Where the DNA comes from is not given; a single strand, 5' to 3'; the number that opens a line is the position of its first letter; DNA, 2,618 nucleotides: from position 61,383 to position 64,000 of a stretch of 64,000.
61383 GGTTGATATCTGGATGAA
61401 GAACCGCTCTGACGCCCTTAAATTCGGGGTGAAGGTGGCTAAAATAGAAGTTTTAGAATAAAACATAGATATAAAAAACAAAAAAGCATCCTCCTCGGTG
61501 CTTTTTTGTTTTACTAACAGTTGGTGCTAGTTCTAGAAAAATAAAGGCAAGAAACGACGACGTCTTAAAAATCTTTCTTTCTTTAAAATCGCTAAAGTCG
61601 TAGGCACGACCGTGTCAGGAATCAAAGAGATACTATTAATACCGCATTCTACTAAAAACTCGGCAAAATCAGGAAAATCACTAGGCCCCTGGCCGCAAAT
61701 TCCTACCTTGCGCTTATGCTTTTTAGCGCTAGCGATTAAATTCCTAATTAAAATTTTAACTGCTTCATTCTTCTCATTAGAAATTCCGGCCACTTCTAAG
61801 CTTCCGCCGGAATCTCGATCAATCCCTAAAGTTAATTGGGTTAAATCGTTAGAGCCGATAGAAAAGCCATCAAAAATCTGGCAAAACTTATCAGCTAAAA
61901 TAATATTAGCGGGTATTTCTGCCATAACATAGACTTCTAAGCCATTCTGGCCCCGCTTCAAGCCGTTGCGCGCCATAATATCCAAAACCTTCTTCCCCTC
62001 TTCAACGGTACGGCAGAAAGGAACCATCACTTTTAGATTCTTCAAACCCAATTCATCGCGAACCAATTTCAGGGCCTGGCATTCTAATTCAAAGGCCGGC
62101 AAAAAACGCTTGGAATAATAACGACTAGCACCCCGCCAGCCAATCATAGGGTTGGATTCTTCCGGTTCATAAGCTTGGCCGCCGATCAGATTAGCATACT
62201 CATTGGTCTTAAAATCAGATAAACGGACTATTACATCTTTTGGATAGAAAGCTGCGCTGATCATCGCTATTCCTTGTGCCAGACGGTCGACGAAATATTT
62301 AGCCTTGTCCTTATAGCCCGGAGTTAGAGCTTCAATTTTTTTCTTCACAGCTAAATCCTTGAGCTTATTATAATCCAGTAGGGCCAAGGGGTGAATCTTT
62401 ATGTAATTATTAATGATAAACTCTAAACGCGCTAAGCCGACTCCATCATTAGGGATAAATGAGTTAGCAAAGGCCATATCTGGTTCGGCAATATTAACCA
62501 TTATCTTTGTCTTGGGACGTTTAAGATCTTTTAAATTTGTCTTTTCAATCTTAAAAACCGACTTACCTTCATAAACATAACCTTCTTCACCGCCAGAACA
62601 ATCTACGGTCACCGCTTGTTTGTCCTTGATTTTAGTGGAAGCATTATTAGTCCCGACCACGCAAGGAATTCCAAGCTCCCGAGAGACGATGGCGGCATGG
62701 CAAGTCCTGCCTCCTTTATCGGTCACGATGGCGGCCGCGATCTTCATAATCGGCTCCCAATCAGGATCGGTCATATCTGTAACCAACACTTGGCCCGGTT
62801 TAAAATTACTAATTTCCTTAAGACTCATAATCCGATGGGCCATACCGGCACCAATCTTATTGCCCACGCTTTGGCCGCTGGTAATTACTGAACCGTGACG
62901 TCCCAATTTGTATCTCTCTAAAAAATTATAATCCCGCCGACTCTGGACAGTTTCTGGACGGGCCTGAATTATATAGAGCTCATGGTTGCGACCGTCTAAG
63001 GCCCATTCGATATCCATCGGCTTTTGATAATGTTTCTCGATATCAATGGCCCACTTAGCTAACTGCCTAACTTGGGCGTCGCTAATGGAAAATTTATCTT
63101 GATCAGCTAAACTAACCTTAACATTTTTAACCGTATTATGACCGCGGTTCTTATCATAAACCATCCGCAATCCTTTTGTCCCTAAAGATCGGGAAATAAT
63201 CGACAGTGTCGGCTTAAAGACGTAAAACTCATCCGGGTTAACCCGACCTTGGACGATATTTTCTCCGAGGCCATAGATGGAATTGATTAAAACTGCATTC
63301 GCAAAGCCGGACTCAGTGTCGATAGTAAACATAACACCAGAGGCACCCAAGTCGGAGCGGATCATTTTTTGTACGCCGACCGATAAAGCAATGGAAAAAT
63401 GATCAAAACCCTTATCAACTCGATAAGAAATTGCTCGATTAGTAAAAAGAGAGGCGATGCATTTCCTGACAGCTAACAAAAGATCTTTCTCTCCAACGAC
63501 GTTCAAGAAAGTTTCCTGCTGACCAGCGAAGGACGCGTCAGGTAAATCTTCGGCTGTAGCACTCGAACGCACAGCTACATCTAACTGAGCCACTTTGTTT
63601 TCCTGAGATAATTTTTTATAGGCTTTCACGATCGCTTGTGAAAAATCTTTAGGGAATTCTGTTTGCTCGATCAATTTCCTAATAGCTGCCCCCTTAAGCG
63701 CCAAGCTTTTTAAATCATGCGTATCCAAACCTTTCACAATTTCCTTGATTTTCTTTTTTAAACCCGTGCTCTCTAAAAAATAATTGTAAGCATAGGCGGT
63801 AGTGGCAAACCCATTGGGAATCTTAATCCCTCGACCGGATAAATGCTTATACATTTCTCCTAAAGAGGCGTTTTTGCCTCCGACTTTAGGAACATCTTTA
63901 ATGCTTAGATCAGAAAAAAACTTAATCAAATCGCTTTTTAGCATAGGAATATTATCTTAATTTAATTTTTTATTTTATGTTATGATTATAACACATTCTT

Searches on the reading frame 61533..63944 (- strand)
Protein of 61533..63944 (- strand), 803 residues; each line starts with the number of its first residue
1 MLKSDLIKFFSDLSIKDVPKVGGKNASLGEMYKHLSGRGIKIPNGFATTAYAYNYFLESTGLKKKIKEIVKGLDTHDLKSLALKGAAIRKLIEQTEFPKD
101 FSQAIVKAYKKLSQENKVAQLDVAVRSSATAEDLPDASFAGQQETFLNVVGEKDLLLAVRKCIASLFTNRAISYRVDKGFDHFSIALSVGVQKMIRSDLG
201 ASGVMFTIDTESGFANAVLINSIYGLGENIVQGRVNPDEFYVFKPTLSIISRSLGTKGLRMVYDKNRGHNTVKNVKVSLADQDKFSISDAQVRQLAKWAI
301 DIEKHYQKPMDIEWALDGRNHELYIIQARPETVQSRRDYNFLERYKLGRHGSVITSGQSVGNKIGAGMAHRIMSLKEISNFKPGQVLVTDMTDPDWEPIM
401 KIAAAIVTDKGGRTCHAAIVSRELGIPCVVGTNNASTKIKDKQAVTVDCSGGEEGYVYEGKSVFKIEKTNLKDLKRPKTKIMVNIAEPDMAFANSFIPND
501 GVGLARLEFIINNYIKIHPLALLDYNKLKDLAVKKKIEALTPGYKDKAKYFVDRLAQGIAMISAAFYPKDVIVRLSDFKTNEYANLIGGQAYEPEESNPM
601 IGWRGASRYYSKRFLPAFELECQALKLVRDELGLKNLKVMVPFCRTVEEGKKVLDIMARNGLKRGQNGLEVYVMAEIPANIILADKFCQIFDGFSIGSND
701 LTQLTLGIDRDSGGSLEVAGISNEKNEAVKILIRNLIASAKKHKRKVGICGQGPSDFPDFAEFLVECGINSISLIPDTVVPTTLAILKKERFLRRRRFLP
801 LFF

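Call 15: search_protein_families(library=pfam, proteins=[window:61533-63944:-], max_evalue=0.0001)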
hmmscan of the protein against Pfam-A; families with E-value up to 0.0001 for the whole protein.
window:61533-63944:- (803 aa): 3 families
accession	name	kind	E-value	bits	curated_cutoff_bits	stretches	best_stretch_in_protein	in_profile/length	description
PF01326.24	PPDK_N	-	2.1e-125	418.8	27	1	19-337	2-315/328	Pyruvate phosphate dikinase, AMP/ATP-binding domain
PF02896.24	PEP-utilizers_C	-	1.9e-54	185.3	22.8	1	476-787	17-289/293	PEP-utilising enzyme, PEP-binding domain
PF00391.29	PEP-utilizers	-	1.3e-27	95.7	23.1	1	381-452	1-72/72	PEP-utilising enzyme, mobile domain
